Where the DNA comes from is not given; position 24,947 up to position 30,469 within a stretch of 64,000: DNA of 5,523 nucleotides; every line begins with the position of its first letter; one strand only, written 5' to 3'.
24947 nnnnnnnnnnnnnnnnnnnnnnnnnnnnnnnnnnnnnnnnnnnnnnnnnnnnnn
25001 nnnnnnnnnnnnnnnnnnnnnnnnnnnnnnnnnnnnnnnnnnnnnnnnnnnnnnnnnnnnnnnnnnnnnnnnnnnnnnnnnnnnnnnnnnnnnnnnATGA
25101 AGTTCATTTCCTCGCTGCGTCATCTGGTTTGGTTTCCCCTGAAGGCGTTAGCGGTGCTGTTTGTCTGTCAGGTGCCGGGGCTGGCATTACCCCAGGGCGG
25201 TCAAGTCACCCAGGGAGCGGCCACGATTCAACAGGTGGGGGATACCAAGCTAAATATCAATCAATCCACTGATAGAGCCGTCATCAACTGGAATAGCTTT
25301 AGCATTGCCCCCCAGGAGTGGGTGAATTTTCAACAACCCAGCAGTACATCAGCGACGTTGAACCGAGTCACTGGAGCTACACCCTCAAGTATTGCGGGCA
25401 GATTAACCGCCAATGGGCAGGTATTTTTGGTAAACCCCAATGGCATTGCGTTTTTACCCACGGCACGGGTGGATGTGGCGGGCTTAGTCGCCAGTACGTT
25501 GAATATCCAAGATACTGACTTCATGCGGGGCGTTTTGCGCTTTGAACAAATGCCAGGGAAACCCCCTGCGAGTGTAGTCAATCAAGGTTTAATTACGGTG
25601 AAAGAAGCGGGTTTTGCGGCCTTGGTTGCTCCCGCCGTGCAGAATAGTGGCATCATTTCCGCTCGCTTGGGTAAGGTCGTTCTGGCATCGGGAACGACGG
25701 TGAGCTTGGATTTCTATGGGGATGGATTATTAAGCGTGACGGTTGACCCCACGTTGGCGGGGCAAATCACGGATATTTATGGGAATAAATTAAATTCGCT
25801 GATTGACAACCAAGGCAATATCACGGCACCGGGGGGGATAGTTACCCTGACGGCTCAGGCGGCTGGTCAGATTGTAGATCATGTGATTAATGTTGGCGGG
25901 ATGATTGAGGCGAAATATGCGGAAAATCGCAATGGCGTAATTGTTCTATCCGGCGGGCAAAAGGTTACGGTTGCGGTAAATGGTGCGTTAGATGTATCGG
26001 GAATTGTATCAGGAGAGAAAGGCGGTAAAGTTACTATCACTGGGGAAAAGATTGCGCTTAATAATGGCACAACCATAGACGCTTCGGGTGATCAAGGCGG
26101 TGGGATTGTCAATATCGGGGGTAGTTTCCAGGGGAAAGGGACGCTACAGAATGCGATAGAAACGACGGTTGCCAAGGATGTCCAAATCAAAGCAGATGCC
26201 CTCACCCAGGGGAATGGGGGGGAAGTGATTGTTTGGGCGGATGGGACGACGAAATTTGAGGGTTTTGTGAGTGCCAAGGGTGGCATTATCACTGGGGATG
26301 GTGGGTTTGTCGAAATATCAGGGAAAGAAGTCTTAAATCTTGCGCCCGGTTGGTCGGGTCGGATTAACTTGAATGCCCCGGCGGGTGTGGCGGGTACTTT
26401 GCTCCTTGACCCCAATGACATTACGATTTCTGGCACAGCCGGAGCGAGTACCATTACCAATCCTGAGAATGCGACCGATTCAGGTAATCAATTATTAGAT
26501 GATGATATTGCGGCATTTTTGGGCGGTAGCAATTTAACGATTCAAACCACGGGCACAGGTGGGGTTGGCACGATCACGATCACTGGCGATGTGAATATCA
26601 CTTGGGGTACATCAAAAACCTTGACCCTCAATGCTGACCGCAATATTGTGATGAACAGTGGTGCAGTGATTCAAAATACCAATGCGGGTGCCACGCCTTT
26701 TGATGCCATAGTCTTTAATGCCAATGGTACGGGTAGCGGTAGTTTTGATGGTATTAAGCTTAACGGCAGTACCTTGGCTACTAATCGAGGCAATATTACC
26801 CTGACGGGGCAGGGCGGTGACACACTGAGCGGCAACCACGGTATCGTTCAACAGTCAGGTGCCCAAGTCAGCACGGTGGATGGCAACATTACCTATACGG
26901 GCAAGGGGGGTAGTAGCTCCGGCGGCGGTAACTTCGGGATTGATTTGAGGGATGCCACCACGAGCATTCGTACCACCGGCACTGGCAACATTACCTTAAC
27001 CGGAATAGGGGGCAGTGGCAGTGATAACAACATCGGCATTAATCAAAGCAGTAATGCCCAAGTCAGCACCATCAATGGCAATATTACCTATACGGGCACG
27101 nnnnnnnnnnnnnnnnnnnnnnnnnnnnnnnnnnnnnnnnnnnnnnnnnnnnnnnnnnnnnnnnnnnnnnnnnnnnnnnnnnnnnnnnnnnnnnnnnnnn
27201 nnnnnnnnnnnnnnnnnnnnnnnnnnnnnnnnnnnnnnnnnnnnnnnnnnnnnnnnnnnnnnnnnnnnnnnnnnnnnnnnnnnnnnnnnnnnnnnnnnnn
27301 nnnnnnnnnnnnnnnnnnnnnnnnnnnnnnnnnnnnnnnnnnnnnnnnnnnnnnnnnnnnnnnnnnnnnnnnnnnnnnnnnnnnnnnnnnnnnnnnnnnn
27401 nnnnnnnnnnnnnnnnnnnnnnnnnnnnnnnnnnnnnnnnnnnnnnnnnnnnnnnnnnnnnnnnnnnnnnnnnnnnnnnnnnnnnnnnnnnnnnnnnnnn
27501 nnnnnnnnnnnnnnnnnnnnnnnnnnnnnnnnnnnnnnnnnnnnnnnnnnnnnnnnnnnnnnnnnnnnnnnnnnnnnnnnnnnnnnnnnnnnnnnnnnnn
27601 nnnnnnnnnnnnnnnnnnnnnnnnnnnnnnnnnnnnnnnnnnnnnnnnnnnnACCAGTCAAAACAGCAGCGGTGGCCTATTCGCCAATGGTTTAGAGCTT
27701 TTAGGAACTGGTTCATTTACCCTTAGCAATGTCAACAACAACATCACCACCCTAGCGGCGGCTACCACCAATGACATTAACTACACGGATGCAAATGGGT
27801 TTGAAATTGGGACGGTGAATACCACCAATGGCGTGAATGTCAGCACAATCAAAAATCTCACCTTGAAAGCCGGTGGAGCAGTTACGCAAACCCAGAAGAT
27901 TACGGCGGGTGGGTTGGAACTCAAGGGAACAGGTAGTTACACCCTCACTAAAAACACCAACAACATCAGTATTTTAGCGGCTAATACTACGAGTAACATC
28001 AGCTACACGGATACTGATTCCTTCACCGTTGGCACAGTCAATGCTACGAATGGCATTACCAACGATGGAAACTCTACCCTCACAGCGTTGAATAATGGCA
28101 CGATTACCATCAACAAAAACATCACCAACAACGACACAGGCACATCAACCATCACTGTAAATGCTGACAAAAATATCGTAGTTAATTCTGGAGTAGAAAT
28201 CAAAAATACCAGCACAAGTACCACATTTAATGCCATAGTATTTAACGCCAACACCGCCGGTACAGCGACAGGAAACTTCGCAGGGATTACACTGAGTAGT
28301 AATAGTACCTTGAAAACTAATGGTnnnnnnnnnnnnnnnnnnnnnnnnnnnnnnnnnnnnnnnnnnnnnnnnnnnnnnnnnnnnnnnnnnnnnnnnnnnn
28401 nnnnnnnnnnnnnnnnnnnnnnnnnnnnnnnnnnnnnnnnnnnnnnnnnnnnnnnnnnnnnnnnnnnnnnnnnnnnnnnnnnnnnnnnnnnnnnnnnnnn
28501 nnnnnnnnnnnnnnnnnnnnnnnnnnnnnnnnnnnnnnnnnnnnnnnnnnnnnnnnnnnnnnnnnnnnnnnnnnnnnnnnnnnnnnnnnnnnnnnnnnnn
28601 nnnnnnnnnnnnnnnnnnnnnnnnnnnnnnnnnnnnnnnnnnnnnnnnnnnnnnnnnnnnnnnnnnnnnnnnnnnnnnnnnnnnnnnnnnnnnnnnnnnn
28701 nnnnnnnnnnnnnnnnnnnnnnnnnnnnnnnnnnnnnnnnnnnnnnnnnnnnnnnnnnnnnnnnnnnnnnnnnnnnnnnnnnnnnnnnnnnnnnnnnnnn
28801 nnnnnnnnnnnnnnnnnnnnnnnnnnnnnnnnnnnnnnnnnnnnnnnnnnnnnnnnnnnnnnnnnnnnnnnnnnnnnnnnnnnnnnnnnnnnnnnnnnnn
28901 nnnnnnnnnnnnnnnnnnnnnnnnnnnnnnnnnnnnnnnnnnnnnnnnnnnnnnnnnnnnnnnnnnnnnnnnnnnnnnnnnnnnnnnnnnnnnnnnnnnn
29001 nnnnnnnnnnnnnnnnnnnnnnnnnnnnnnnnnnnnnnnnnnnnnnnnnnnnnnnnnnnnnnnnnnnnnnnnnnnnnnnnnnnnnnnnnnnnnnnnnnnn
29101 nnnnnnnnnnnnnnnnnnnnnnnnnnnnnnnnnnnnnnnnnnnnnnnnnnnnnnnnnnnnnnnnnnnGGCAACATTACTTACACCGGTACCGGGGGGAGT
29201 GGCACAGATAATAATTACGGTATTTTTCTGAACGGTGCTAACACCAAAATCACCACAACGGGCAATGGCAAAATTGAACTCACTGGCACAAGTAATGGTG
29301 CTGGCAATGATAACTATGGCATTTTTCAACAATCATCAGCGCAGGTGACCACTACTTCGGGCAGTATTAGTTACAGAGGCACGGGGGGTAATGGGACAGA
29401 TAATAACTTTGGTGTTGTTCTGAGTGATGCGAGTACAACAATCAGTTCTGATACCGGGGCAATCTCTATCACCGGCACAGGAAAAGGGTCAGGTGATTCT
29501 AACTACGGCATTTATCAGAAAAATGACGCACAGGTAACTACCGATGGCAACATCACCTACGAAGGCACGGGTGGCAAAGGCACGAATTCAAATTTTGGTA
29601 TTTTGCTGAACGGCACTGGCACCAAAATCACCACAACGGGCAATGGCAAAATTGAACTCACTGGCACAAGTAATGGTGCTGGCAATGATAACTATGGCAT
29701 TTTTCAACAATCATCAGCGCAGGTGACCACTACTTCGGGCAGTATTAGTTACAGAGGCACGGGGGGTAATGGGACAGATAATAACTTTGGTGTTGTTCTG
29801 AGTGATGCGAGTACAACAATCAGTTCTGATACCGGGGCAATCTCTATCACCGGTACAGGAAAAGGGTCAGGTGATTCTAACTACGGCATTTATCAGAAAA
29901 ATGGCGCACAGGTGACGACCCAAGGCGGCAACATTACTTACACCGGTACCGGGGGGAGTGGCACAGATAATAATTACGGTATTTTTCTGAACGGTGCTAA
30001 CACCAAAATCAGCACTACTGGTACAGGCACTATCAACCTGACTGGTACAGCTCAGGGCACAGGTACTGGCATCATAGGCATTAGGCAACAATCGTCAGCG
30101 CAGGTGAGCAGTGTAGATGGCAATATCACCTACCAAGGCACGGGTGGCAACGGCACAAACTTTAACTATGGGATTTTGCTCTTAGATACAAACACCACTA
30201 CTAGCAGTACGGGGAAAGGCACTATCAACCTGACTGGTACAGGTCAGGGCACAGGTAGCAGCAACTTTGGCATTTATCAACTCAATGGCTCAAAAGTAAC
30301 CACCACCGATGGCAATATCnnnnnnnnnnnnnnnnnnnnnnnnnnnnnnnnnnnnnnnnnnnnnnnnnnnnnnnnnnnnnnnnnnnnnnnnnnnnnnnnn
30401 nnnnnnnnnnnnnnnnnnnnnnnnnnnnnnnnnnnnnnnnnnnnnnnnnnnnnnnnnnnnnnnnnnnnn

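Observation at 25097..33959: Two-partner secretion system with a 2344-aa glycine-rich repeat exoprotein showing very recent intragenic duplications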

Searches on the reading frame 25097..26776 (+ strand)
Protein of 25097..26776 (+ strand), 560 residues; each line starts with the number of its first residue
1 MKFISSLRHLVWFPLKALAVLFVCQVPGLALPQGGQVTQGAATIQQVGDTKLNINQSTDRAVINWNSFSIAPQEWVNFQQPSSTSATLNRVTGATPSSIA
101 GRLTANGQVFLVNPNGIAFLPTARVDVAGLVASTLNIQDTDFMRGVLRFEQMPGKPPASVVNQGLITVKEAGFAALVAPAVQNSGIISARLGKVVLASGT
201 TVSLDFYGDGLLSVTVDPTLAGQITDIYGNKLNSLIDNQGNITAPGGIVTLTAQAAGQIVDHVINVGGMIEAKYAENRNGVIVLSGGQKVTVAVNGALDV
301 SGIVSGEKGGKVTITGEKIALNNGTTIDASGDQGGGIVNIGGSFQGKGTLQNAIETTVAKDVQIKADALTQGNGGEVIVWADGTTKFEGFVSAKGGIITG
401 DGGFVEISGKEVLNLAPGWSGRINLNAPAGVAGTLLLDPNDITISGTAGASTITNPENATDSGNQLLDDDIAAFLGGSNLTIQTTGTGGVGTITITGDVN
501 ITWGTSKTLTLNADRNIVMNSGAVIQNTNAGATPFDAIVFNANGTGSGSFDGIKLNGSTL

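Call 78: search_solved_structures(query=window:25097-26776:+, max_evalue=0.001)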
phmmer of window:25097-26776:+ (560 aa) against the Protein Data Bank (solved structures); distinct sequences matched with E-value up to 0.001: 5.
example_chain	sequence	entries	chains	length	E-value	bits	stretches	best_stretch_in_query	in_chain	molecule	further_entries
8vba_A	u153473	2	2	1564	1.6e-73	251.4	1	18-523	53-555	EtpA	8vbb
8cpk_A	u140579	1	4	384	5.3e-70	239.7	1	31-409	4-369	EtpA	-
2odl_A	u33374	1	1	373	9.1e-42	146.5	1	33-412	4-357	Adhesin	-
4i84_A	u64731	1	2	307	1e-31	113.4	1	31-317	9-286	Heme/hemopexin-binding protein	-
4rm6_A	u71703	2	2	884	7.9e-30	107.1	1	31-467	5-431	Heme/hemopexin-binding protein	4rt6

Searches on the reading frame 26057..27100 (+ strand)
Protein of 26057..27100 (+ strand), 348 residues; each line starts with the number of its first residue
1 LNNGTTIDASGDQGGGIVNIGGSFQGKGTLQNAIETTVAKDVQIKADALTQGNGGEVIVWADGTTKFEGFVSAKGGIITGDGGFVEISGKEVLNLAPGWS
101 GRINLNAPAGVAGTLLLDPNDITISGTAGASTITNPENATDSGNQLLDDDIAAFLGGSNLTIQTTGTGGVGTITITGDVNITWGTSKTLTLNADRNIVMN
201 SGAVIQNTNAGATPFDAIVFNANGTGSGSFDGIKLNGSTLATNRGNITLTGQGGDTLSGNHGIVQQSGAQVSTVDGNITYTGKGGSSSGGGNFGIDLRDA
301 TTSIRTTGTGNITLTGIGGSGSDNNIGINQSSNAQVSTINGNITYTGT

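Call 9: search_protein_families(library=pfam, proteins=[window:26057-27100:+], max_evalue=1)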
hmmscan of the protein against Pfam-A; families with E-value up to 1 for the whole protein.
window:26057-27100:+ (348 aa): 1 family
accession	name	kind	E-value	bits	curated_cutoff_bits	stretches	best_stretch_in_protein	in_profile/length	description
PF09818.15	ABC_ATPase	-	0.083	12.3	23.2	1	13-42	78-107/283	P-loop domain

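Call 10: search_protein_families(library=ncbifam, proteins=[window:26057-27100:+], max_evalue=1)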
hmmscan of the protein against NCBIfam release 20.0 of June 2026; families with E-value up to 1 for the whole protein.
window:26057-27100:+ (348 aa): 1 family
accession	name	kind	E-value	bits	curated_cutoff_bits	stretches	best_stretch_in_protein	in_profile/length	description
NF033208.1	choice_anch_E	domain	0.019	15.2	23.8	1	101-182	74-155/172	choice-of-anchor E domain-containing protein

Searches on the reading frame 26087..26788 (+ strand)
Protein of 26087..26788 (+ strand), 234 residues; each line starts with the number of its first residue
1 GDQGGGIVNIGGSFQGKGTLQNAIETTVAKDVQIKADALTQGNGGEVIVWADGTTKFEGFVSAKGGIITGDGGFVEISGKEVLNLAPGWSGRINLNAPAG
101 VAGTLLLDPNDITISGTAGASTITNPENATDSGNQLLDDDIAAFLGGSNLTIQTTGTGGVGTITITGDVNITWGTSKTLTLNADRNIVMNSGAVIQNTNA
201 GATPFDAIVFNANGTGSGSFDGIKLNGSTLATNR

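Call 99: search_protein_families(library=pfam, proteins=[window:26087-26788:+], max_evalue=10)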
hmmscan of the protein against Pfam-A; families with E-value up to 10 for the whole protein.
window:26087-26788:+ (234 aa): 1 family
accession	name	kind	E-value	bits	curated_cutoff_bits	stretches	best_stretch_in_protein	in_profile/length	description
PF09818.15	ABC_ATPase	-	0.077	12.4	23.2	1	8-32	83-107/283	P-loop domain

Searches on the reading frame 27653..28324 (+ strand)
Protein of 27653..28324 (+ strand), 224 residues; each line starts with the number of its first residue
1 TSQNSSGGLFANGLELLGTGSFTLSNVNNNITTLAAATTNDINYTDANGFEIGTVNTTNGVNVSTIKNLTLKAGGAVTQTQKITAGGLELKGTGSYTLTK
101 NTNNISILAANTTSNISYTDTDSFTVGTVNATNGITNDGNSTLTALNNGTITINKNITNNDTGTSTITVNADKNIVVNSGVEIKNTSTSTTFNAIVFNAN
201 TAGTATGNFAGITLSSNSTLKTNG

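Call 99: search_protein_families(library=pfam, proteins=[window:27653-28324:+], max_evalue=10)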
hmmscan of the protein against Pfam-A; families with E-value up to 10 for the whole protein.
window:27653-28324:+ (224 aa): 0 families

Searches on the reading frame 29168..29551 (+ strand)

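Call 99: search_protein_families(library=pfam, proteins=[window:29168-29551:+], max_evalue=10)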
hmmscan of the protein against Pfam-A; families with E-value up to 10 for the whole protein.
window:29168-29551:+ (128 aa): 2 families
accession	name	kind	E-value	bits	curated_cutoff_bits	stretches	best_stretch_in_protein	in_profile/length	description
PF07469.18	DUF1518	-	0.13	13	25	0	49-63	24-38/58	Nuclear receptor coactivator, DUF1518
PF00062.25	Lys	-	0.41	11.3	27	0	104-125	43-64/123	C-type lysozyme/alpha-lactalbumin family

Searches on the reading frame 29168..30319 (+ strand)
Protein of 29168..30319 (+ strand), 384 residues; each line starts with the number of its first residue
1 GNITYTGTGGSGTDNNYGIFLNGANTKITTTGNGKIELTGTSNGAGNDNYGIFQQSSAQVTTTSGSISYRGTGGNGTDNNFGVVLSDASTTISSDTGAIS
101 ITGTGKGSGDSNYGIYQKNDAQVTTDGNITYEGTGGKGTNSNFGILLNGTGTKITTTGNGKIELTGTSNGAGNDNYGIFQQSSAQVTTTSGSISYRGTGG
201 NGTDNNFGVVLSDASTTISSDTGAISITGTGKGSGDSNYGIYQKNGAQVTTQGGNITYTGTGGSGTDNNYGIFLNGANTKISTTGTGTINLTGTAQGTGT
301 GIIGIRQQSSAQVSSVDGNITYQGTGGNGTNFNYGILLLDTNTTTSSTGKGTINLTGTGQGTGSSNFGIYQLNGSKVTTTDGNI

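Call 73: predict_structure(alignment_id=A3)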
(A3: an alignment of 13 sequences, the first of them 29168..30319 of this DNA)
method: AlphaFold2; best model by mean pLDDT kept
length: 384 residues; sequences in the alignment: 13
mean_pLDDT: 95.7   pTM: 0.94
mean pLDDT of the five models: 95.7, 95.0, 94.8, 94.6, 93.9
residues with pLDDT >= 90: 343; 70-90: 41; 50-70: 0; < 50: 0
segments of 3 or more residues with pLDDT < 50: none
pLDDT, mean of each block of 10 residues (from residue 1): 96 94 97 96 91 98 98 93 98 98 93 98 98 95 97 96 95 94 98 97 94 98 98 92 98 97 93 97 96 92 97 97 93 96 96 96 90 96 93
secondary structure, 60 per line:
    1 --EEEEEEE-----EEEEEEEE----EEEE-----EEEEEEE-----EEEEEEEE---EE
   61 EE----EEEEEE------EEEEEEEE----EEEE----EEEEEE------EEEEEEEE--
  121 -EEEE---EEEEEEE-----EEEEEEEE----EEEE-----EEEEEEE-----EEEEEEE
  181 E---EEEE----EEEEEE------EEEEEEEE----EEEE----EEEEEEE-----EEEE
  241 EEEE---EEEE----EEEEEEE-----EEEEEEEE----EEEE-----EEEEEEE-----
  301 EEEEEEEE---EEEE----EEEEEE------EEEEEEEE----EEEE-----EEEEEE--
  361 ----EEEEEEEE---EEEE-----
elements in order: E3-9 E15-22 E27-30 E36-42 E48-55 E59-62 E67-72 E79-86 E91-94 E99-104 E111-118 E122-125 E129-135 E141-148 E153-156 E162-168 E174-181 E185-188 E193-198 E205-212 E217-220 E225-231 E237-244 E248-251 E256-262 E268-275 E280-283 E289-295 E301-308 E312-315 E320-325 E332-339 E344-347 E353-358 E365-372 E376-379

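Call 77: fold_search(model_id=the predicted structure, library=pdb)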
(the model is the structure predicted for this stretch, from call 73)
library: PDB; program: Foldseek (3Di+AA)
matches with E <= 10: 260; with E <= 0.001: 0
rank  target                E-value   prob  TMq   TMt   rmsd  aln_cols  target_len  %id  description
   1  8ikw_B                3.3e-02  0.16  0.19  0.20  15.4       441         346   14  A complex structure of PGIP-PG (released 2024-02-07)
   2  7xz9_A                4.7e-02  0.10  0.17  0.16  15.8       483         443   11  Mutant (E236A) of the N-terminal domain of fucoidan lyase FdlA (released 2022-09-28)
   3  7xzb_A                5.2e-02  0.14  0.20  0.18  14.8       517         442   10  Mutant (Y242A) of the N-terminal domain of fucoidan lyase FdlA (released 2022-09-28)
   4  4mr0_B                7.1e-02  0.14  0.23  0.21  14.5       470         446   10  Crystal structure of PfbA, a surface adhesin of Streptococcus pneumoniae (released 2014-02-05)
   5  5uyt_B                7.4e-02  0.11  0.19  0.18  20.1       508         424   11  Crystal structure of ice binding protein from an Antarctic bacterium Flavobacteriaceae (released 2017-10-25)
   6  8bwk_B                7.4e-02  0.03  0.11  0.08  23.1       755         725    9  Metagenomic derived PL6 alginate lyase (released 2023-12-20)
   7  9ozd_A                9.2e-02  0.18  0.25  0.26  12.9       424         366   10  Crystal structure of the polysaccharide lyase RbmB from Vibrio cholerae bound to Vibrio Polysaccharide (released 2026-03-11)
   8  7xz7_A                9.2e-02  0.08  0.17  0.16  16.1       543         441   10  Mutant (D137A) of the N-terminal domain of fucoidan lyase FdlA (released 2022-09-28)
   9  7xze_A                9.6e-02  0.09  0.18  0.17  16.0       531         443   10  Mutant (H176A) of the N-terminal domain of fucoidan lyase FdlA (released 2022-09-28)
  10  5awf_A                9.6e-02  0.06  0.11  0.11  18.7       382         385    9  Crystal structure of SufB-SufC-SufD complex from Escherichia coli (released 2015-11-11)
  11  4xqf                  1.0e-01  0.16  0.26  0.19  14.4       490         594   10  Tailspike protein mutant E372Q (delta D470/N471) of E. coli bacteriophage HK620 (released 2016-01-27)
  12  9ozd_B                1.0e-01  0.14  0.23  0.24  13.3       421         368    8  Crystal structure of the polysaccharide lyase RbmB from Vibrio cholerae bound to Vibrio Polysaccharide (released 2026-03-11)
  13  9ozl_A                1.1e-01  0.25  0.26  0.27  12.9       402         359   10  Crystal structure of the polysaccharide lyase RbmB from Vibrio cholerae (released 2026-03-11)
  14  4xkv                  1.2e-01  0.15  0.25  0.18  14.1       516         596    9  Tailspike protein mutant D339N of E. coli bacteriophage HK620 (released 2016-01-20)
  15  4ru5_A                1.5e-01  0.28  0.29  0.21  10.8       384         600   10  Crystal Structure of the Pseudomonas phage phi297 tailspike gp61 (released 2015-11-18)
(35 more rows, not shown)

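Call 99: search_protein_families(library=pfam, proteins=[window:29168-30319:+], max_evalue=10)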
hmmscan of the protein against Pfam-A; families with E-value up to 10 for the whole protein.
window:29168-30319:+ (384 aa): 1 family
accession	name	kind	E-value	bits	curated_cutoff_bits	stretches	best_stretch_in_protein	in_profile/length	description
PF16611.10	RGS12_us2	-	0.26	12.1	27.2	0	77-112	5-39/72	Unstructured region between RBD and GoLoco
